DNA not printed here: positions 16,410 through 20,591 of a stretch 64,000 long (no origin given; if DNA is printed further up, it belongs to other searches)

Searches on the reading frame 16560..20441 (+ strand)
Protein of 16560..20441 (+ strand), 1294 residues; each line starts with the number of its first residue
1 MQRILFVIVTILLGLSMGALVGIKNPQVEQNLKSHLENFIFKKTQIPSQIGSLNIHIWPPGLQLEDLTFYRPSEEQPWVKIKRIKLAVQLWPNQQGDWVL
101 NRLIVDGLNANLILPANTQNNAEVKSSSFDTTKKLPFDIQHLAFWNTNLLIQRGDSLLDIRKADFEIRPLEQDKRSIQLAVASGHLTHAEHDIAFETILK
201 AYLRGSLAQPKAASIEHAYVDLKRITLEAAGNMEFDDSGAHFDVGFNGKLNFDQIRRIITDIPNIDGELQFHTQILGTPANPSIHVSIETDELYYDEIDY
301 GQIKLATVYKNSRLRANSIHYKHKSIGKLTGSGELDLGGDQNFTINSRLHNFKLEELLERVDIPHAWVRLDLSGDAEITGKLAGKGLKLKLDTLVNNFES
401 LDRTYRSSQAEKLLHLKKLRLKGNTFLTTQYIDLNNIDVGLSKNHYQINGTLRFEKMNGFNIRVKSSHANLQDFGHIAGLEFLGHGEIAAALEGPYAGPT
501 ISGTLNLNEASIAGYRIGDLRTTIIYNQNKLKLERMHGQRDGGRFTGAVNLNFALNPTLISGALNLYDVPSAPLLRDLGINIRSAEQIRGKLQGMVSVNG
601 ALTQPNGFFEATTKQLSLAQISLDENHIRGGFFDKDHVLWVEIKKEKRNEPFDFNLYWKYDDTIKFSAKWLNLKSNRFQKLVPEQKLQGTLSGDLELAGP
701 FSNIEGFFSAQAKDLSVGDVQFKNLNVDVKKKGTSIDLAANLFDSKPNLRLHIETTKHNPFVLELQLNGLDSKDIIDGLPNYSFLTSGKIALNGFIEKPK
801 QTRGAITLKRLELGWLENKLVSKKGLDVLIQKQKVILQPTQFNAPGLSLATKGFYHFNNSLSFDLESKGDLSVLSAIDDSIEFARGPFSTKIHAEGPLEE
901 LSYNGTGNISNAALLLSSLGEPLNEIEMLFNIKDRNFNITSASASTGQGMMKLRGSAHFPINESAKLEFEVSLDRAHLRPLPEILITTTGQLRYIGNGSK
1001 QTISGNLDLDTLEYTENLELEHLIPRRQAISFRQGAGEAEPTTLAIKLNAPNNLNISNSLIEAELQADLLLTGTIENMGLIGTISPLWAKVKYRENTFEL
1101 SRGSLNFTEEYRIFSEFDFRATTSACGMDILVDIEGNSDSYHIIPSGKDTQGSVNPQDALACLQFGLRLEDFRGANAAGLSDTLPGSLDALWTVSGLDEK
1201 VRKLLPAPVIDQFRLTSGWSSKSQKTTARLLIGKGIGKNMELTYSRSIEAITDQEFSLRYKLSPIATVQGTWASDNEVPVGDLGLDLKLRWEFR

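Call 61: search_protein_families(library=pfam, proteins=[window:16560-20441:+], max_evalue=0.0001)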
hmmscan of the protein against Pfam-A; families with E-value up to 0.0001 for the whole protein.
window:16560-20441:+ (1294 aa): 3 families
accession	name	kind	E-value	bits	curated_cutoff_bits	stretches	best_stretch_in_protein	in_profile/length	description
PF04357.19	TamB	-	2e-20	73.9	22.4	1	944-1293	5-381/381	TamB, inner membrane protein subunit of TAM complex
PF05359.17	DUF748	-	3.8e-05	22.4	50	0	3-122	16-129/1037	Domain of Unknown Function (DUF748)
PF05170.20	AsmA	-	8.6e-05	22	29.8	0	3-125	6-130/607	AsmA family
